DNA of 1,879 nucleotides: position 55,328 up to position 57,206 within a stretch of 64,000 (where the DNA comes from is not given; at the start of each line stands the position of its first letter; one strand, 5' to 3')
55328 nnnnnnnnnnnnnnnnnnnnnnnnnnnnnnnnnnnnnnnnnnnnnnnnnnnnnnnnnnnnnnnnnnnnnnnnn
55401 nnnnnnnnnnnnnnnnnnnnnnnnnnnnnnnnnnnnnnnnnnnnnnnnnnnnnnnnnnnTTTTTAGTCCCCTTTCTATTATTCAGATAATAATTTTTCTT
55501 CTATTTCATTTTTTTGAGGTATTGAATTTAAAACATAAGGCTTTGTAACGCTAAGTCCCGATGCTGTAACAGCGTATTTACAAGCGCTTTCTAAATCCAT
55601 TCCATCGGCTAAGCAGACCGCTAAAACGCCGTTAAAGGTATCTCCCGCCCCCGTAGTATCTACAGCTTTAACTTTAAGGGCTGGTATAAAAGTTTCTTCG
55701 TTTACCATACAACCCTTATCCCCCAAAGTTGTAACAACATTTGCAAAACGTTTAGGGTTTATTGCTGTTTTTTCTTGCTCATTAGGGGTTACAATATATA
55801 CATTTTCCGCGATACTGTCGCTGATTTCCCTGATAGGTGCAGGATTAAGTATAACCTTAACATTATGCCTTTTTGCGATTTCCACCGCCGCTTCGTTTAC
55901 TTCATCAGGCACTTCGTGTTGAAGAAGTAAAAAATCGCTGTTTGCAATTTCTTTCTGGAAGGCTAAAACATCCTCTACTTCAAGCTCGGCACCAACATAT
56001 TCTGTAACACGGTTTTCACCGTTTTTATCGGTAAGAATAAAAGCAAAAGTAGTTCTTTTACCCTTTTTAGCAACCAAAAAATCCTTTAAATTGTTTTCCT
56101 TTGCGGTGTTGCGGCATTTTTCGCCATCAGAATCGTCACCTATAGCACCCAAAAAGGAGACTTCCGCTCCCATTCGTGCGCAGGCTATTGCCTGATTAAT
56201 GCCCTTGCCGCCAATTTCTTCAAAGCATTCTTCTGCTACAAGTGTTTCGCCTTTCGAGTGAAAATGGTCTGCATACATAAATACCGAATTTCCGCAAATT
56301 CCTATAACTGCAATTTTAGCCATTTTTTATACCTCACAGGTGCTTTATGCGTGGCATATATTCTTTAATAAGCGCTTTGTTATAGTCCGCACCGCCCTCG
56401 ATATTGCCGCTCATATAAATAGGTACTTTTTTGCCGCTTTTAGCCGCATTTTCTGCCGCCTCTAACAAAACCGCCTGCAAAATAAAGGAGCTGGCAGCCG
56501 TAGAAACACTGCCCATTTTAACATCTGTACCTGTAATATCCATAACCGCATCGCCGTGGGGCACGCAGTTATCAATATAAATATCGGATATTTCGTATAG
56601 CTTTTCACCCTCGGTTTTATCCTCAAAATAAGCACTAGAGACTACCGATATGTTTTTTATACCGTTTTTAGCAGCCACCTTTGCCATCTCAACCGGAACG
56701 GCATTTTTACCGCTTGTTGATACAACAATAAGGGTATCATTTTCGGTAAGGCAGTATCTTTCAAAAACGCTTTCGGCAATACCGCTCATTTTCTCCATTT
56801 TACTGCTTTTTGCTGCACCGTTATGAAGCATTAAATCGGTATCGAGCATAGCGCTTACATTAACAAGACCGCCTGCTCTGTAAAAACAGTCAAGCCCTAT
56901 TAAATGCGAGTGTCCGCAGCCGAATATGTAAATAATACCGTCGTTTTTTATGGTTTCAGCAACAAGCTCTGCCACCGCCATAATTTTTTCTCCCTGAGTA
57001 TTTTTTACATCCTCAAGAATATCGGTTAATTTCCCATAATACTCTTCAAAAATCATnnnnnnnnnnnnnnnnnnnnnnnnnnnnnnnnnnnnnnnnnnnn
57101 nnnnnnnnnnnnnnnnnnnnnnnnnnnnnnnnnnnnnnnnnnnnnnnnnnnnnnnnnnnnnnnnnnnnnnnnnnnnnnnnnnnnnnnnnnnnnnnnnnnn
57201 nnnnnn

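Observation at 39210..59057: Locus-level hypothesis: a ~20-kb previously uncharacterised Gram-positive glycan-acquisition system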

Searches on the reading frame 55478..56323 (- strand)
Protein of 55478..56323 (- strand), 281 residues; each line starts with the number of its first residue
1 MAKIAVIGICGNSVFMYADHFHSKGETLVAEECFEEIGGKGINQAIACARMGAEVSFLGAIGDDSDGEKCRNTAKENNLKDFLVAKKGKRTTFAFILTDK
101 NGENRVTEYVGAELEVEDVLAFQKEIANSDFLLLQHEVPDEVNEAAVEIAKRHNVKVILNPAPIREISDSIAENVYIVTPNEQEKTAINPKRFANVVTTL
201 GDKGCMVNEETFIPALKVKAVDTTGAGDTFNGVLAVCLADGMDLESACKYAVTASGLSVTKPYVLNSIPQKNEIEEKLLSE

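Call 4: search_protein_families(library=pfam, proteins=[window:55478-56323:-], max_evalue=0.01)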
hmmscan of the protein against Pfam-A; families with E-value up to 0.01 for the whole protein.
window:55478-56323:- (281 aa): 2 families
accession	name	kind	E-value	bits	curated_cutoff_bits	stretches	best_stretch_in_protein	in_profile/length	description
PF00294.29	PfkB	-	3.6e-51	174.7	25.8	1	1-270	1-301/302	pfkB family carbohydrate kinase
PF08543.17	Phos_pyr_kin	-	0.00094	19.1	27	0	214-251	187-224/246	Phosphomethylpyrimidine kinase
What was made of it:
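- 55478..56323 (-): PfkB-family (ribokinase-like) sugar kinase. PF00294 174.7 bits (call 4).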

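Call 6: search_protein_families(library=ncbifam, proteins=[window:55478-56323:-], max_evalue=0.01)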
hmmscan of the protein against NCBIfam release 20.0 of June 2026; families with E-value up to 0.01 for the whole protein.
window:55478-56323:- (281 aa): 25 families
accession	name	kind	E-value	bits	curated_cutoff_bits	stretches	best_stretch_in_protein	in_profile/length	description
TIGR02152.1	D_ribokin_bact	equivalog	4.4e-71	239.7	299.65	1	4-276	1-298/298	ribokinase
NF008353.0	PRK11142.1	equivalog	1.6e-62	211.8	341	2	1-187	2-191/307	ribokinase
TIGR03168.1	1-PFK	subfamily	1.2e-21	76.9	216.4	2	24-187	21-189/305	hexose kinase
TIGR03828.1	pfkB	equivalog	1.7e-20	73.3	292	2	19-187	17-189/305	1-phosphofructokinase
NF053626.1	RibKinHalex1628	equivalog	3.9e-20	72.5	330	1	23-274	24-287/293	ATP-dependent ribose-1-phosphate kinase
NF041134.1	R1P_kin_Thcocales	equivalog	9.3e-20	71.2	500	1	7-264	6-268/291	ADP-dependent ribose-1-phosphate kinase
TIGR04382.1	myo_inos_iolC_N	equivalog_domain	1.4e-19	70.5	300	2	191-276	218-307/309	5-dehydro-2-deoxygluconokinase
TIGR02198.1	rfaE_dom_I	equivalog_domain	2.6e-18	66.2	345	1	35-261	45-299/315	D-glycero-beta-D-manno-heptose-7-phosphate kinase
NF006957.1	PRK09434.1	equivalog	3.1e-15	56.4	450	2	37-123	26-117/302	fructokinase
NF040938.1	KDG_KDGal_kin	equivalog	3.2e-14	52.7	400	1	177-278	197-303/305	bifunctional 2-dehydro-3-deoxygluconokinase/2-dehydro-3-deoxygalactonokinase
NF008454.0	PRK11316.1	equivalog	3.8e-12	45.6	521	1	196-261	228-297/475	bifunctional D-glycero-beta-D-manno-heptose-7-phosphate kinase/D-glycero-beta-D-manno-heptose 1-phosphate adenylyltransferase HldE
NF041320.1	pfkB_Halo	equivalog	5.9e-11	42.3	400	1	179-260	194-278/302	1-phosphofructokinase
NF049991.1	TagKinase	equivalog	1.4e-10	40.5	420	1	175-274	205-311/321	tagatose kinase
NF007321.0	PRK09813.1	equivalog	1.2e-09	38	247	2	193-252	186-248/261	fructoselysine 6-kinase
NF007068.0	PRK09513.1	equivalog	1e-08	34.8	432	1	189-264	213-291/312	1-phosphofructokinase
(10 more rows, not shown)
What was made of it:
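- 55478..56323 (-): Ribokinase equivalog TIGR02152 scores 239.7, below the 299.65 cut-off (call 6).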

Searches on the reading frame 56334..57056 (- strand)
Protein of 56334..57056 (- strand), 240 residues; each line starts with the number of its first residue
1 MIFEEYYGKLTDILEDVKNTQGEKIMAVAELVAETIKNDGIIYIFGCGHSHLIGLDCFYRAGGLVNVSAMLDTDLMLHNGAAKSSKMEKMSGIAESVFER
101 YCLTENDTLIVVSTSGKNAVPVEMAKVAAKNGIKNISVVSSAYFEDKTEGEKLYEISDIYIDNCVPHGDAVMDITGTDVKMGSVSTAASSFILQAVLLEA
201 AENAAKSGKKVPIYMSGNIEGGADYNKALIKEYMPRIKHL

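Call 4: search_protein_families(library=pfam, proteins=[window:56334-57056:-], max_evalue=0.01)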
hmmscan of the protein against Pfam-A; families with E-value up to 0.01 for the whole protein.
window:56334-57056:- (240 aa): 3 families
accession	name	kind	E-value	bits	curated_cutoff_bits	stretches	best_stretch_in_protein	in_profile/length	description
PF13580.11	SIS_2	-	3.4e-42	144.2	27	1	5-140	1-138/138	SIS domain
PF10740.15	DUF2529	-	5.2e-08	33.1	22.3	1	87-195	60-160/169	Domain of unknown function (DUF2529)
PF01380.27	SIS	-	0.0017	18.6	25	0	103-141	51-89/131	SIS domain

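Call 6: search_protein_families(library=ncbifam, proteins=[window:56334-57056:-], max_evalue=0.01)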
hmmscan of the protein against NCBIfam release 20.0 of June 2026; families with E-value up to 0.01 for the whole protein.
window:56334-57056:- (240 aa): 5 families
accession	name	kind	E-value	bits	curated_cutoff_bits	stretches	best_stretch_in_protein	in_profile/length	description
NF002805.0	PRK02947.1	subfamily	4.5e-80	268.4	135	1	3-240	4-246/247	sugar isomerase domain-containing protein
NF001628.0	PRK00414.1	equivalog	8.1e-05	22.3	265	1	9-174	16-171/192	D-sedoheptulose 7-phosphate isomerase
TIGR03127.2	RuMP_HxlB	equivalog_domain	0.00016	21.6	160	0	103-140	70-106/178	6-phospho-3-hexuloisomerase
TIGR00441.1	gmhA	equivalog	0.0012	19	209.45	1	30-162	2-129/154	D-sedoheptulose 7-phosphate isomerase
NF003915.0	PRK05441.1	subfamily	0.0049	15.9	168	0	21-141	44-167/300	N-acetylmuramic acid 6-phosphate etherase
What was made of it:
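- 56334..57056 (-): SIS240: UPF0309/NagS-family SIS protein with an intact phosphosugar site. NF002805 268 bits (call 6).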

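Call 40: search_solved_structures(query=window:56334-57056:-, max_evalue=0.001)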
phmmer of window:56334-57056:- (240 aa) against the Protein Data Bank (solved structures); distinct sequences matched with E-value up to 0.001: 2.
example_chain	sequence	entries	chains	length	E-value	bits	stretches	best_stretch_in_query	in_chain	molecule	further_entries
3cvj_A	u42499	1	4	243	2e-45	158.6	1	3-234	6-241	Putative phosphoheptose isomerase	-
9eol_A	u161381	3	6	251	7.2e-35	124.1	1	10-237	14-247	UPF0309 protein SCO4393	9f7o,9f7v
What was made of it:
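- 56334..57056 (-): PDB 3cvj E 2e-45 and NagS 9eol E 7e-35 (call 40).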
